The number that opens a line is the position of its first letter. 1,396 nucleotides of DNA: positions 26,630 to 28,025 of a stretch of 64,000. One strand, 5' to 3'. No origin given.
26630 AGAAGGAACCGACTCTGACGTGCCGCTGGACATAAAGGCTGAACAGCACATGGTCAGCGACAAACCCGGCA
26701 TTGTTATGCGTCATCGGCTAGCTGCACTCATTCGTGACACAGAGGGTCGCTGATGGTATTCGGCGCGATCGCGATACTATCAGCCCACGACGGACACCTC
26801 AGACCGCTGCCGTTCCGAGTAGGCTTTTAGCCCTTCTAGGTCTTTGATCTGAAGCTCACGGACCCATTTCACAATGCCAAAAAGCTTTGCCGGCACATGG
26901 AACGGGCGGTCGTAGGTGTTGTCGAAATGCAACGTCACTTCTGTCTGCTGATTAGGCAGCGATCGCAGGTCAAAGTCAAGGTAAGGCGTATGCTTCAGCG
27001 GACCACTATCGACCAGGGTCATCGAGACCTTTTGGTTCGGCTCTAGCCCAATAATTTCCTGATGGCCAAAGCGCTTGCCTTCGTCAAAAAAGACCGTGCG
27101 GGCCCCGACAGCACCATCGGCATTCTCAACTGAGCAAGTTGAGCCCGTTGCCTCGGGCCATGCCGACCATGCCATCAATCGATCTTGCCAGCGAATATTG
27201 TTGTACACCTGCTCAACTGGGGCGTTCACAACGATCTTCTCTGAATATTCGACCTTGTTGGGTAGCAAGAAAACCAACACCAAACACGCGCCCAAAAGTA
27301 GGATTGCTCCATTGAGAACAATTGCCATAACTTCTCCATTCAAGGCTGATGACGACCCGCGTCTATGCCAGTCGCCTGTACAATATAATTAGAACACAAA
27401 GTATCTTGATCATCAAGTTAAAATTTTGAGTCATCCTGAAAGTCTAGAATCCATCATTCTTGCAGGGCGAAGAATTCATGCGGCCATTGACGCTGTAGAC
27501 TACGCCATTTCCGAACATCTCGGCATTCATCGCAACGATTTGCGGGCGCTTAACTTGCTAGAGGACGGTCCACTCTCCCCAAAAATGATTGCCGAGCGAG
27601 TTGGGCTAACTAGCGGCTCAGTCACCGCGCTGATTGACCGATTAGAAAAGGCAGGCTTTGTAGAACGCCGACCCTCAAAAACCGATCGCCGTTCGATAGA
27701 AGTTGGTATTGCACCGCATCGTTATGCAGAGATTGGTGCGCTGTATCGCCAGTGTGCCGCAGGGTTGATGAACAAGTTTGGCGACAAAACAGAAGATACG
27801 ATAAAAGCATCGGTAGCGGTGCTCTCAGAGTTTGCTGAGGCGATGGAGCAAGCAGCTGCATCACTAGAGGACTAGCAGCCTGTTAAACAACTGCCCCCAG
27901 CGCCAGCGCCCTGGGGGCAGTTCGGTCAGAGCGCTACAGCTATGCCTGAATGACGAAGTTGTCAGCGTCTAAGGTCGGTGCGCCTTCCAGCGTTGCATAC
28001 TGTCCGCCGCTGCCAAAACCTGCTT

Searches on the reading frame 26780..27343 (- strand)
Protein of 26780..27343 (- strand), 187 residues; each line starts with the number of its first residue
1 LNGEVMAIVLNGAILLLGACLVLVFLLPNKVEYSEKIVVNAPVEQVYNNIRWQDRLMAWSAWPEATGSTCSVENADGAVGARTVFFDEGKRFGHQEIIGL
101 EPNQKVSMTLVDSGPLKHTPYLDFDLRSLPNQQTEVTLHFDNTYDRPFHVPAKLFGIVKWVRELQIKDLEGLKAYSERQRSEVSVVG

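Call 3: search_protein_families(library=pfam, proteins=[window:26780-27343:-], max_evalue=0.01)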
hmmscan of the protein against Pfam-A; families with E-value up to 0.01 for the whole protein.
window:26780-27343:- (187 aa): 2 families
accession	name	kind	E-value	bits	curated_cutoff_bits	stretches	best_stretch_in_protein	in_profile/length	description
PF08327.17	AHSA1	-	9.6e-07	29.5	22.1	1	40-142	1-98/125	Activator of Hsp90 ATPase homolog 1-like protein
PF10604.15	Polyketide_cyc2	-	5.2e-06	27.3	27.4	1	31-177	2-142/142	Polyketide cyclase / dehydrase and lipid transport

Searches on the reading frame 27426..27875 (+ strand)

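Call 3: search_protein_families(library=pfam, proteins=[window:27426-27875:+], max_evalue=0.01)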
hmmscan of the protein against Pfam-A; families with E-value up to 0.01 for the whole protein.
window:27426-27875:+ (149 aa): 17 families
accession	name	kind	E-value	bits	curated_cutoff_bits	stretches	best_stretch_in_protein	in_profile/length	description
PF12802.13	MarR_2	-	8.2e-16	58.4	27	1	33-90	2-61/61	MarR family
PF01047.28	MarR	-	3.2e-14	53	24.6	1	44-91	12-59/59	MarR family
PF13412.12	HTH_24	-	1.2e-08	34.9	21.9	1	36-80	3-48/48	Winged helix-turn-helix DNA-binding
PF01978.25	TrmB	-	5e-07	29.9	25.6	1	31-100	3-62/68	Sugar-specific transcriptional regulator TrmB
PF09339.16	HTH_IclR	-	3.5e-06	27.1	22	1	46-83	15-52/52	IclR helix-turn-helix domain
PF01325.25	Fe_dep_repress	-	1.3e-05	25.7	26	1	46-85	19-58/60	Iron dependent repressor, N-terminal DNA binding domain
PF13463.12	HTH_27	-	7.7e-05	23.3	22.2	1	36-91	3-60/68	Winged helix DNA-binding domain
PF13404.12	HTH_AsnC-type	-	0.00025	21.2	27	1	38-74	5-42/42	AsnC-type helix-turn-helix domain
PF17782.7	DprA_WH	-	0.00031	21.1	22.9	1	41-83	17-59/61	DprA winged helix domain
PF12840.13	HTH_20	-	0.00052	20.4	27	1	40-82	11-51/51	Helix-turn-helix domain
PF01022.26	HTH_5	-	0.001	19.3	22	1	39-80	5-46/47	Bacterial regulatory protein, arsR family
PF13601.12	HTH_34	-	0.0012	19.4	27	0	50-90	15-55/80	Winged helix DNA-binding domain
PF13545.12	HTH_Crp_2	-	0.002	18.5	27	1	49-82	22-56/70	Crp-like helix-turn-helix domain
PF14394.12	DUF4423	-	0.0025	18.1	30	1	50-87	37-75/165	Domain of unknown function (DUF4423)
PF24409.1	wHTH-PRTase_assc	-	0.0026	18.2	27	1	42-84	4-46/83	wHTH-PRTase associated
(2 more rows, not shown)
